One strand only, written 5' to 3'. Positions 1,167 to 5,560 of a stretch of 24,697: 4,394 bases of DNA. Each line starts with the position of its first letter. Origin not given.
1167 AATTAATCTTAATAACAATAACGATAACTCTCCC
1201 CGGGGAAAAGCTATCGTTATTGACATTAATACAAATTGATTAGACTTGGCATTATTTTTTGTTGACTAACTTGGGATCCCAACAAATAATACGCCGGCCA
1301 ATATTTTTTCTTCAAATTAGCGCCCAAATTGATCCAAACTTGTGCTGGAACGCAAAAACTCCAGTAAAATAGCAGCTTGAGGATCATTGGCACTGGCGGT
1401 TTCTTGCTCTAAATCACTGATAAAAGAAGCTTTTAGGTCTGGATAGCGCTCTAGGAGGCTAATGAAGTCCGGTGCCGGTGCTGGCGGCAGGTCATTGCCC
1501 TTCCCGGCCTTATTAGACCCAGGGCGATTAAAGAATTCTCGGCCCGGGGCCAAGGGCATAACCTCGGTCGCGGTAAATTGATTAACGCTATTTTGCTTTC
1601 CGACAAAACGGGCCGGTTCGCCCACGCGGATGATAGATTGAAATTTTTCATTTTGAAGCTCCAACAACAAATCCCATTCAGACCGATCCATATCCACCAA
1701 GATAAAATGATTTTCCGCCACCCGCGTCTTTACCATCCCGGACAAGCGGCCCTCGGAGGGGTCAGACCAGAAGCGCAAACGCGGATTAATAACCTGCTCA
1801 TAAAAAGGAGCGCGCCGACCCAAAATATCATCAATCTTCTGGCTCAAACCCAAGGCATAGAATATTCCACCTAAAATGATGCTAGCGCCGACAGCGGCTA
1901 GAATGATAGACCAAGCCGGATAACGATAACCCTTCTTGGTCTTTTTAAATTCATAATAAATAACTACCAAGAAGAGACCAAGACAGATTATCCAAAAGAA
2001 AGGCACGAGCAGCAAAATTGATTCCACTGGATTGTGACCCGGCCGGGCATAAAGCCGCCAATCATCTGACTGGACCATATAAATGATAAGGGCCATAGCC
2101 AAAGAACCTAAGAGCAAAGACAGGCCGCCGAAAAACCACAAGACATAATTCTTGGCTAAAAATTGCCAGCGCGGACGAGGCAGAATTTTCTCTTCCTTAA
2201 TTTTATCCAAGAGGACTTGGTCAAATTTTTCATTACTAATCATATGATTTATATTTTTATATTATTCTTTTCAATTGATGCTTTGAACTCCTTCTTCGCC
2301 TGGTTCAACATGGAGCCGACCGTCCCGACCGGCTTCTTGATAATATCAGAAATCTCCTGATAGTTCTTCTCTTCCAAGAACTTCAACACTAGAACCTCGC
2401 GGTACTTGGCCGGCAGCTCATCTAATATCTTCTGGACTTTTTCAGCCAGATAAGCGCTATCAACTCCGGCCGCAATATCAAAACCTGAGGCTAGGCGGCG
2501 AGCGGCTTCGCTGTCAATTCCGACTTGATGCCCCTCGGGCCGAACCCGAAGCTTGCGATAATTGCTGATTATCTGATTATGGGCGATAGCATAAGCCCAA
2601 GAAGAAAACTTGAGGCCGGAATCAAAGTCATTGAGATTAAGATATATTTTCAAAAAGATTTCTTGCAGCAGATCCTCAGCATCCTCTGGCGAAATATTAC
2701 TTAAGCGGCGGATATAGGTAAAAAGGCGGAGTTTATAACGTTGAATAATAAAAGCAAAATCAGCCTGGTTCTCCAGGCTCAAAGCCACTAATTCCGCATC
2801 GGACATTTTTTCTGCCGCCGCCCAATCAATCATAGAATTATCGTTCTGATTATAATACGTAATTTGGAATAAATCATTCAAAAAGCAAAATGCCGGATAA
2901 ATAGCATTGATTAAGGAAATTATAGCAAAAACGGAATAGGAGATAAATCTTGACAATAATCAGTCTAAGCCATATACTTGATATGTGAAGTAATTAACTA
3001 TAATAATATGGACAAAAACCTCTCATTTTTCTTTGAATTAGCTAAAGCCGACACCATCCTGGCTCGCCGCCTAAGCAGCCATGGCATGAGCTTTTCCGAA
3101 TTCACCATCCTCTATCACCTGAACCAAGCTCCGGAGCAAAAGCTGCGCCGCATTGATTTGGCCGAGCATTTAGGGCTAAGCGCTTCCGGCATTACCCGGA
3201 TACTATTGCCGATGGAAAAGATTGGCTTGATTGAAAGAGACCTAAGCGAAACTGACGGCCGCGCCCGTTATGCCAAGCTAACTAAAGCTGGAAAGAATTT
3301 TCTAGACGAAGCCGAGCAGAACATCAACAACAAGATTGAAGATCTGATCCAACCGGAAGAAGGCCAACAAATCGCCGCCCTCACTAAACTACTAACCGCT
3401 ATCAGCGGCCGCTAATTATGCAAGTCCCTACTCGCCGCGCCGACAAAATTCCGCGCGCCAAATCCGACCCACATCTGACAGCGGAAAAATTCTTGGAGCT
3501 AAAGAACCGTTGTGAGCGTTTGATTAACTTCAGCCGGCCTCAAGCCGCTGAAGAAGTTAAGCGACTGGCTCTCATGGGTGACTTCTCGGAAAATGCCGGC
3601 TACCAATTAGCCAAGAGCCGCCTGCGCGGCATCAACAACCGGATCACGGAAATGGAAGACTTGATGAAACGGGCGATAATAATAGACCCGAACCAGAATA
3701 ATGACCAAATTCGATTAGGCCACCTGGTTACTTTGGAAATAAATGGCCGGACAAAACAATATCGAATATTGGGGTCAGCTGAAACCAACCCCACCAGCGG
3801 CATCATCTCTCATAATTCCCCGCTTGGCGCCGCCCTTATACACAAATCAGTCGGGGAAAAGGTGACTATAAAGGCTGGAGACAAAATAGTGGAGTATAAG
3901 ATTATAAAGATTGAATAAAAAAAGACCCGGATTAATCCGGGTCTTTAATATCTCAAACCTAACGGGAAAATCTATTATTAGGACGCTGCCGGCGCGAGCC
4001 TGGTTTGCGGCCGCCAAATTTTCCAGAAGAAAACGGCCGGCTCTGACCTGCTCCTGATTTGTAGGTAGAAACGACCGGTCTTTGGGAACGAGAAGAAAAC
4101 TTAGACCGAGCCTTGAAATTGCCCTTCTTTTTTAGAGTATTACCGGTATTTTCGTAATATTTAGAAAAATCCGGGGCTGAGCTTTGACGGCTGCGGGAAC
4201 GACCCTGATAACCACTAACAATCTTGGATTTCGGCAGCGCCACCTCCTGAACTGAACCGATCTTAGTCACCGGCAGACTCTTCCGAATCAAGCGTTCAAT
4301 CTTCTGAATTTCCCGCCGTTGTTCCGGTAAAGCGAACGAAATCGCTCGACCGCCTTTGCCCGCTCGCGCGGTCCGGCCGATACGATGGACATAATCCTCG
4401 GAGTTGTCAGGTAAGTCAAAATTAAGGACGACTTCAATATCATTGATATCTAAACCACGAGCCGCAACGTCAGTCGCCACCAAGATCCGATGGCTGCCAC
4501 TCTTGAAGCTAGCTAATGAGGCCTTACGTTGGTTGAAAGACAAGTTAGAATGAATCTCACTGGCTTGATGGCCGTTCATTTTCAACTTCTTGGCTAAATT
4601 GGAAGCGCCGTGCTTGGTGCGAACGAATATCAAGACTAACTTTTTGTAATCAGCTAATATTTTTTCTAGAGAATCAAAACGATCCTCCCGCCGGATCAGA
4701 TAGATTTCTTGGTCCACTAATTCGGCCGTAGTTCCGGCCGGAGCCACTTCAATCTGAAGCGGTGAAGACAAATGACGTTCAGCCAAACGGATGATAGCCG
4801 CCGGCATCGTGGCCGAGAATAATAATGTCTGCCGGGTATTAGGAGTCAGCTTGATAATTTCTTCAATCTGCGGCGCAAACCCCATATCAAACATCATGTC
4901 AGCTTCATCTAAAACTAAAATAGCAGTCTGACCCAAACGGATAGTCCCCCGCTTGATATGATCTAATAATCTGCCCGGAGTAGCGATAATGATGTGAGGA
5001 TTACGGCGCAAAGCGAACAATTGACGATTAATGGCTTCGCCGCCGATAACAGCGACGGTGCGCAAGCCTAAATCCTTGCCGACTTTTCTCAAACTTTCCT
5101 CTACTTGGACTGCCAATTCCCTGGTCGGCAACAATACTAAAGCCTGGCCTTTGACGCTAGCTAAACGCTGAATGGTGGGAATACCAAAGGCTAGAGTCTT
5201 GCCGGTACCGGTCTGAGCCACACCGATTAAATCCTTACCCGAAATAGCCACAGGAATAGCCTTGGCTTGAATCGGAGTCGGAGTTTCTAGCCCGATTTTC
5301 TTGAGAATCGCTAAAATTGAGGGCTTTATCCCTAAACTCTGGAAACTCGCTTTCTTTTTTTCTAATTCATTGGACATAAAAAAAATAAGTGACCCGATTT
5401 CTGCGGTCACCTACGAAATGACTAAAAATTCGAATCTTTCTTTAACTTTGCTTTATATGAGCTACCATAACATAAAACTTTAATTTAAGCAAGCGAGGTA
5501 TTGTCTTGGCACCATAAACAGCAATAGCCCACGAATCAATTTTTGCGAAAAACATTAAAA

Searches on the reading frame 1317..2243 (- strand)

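Call 8: search_protein_families(library=pfam, proteins=[window:1317-2243:-], max_evalue=0.01)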
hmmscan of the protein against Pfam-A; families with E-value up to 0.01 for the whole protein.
window:1317-2243:- (308 aa): 1 family
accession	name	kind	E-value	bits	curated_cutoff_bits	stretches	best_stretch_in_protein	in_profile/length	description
PF25592.1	DUF7937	-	0.0012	18.2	31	1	34-142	141-234/402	Domain of unknown function (DUF7937)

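Call 11: search_protein_families(library=ncbifam, proteins=[window:1317-2243:-], max_evalue=0.01)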
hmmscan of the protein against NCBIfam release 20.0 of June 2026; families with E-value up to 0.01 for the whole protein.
window:1317-2243:- (308 aa): 1 family
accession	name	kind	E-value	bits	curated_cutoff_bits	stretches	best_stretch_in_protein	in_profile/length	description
TIGR04370.1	glyco_rpt_poly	subfamily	0.00014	21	40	1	24-131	84-191/396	oligosaccharide repeat unit polymerase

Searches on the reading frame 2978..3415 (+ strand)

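Call 8: search_protein_families(library=pfam, proteins=[window:2978-3415:+], max_evalue=0.01)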
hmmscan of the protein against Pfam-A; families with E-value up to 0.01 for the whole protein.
window:2978-3415:+ (145 aa): 9 families
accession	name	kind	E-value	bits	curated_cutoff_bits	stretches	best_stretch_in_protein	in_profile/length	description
PF12802.13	MarR_2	-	6.3e-10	39.5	27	1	35-96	1-61/61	MarR family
PF01047.28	MarR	-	1e-09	38.6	24.6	1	40-95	4-57/59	MarR family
PF22381.2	Staph_reg_Sar_Rot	-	7.8e-07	29.5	27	1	33-111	8-84/85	Transcriptional regulator SarA/Rot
PF13463.12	HTH_27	-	5.4e-06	27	22.2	1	40-105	4-68/68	Winged helix DNA-binding domain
PF13412.12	HTH_24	-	0.00017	21.5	21.9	1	56-86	18-48/48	Winged helix-turn-helix DNA-binding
PF25213.1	HVO_A0261_N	-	0.00023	21.4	35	1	48-114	17-76/86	HVO_A0261 N-terminal domain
PF24409.1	wHTH-PRTase_assc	-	0.00065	20.1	27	1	44-120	3-66/83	wHTH-PRTase associated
PF09339.16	HTH_IclR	-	0.00082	19.5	22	1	42-88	6-51/52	IclR helix-turn-helix domain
PF13545.12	HTH_Crp_2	-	0.0012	19.2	27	1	54-87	21-55/70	Crp-like helix-turn-helix domain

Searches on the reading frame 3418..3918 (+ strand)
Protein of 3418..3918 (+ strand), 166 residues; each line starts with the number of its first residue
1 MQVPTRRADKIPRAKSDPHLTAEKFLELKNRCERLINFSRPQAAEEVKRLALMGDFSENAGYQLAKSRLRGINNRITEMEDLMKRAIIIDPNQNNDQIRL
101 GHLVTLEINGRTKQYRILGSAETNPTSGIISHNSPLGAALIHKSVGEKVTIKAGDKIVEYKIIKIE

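Call 8: search_protein_families(library=pfam, proteins=[window:3418-3918:+], max_evalue=0.01)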
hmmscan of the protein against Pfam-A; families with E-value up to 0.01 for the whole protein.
window:3418-3918:+ (166 aa): 3 families
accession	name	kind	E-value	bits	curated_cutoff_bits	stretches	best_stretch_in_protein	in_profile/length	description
PF01272.25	GreA_GreB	-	5.5e-21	74.8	26.9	1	94-166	2-76/77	Transcription elongation factor, GreA/GreB, C-term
PF03449.20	GreA_GreB_N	-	1.8e-15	57.3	24.5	1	20-88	3-71/71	Transcription elongation factor, N-terminal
PF05769.16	SIKE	-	0.0076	16.6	24.3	0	65-100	127-162/180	SIKE family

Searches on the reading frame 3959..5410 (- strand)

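Call 8: search_protein_families(library=pfam, proteins=[window:3959-5410:-], max_evalue=0.01)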
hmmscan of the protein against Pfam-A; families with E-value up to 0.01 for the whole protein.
window:3959-5410:- (483 aa): 4 families
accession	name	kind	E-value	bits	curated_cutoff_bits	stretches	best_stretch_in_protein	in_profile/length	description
PF00270.35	DEAD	-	1.1e-50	172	26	1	45-205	1-163/167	DEAD/DEAH box helicase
PF00271.37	Helicase_C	-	2.5e-29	102.2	23.5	1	245-351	3-110/110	Helicase conserved C-terminal domain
PF04851.21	ResIII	-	1.3e-07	32.1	22.5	1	61-202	26-162/164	Type III restriction enzyme, res subunit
PF22590.2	Cas3-like_C_2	-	0.0082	16.8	27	0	257-349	3-103/106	CRISPR-associated nuclease/helicase Cas3, C-terminal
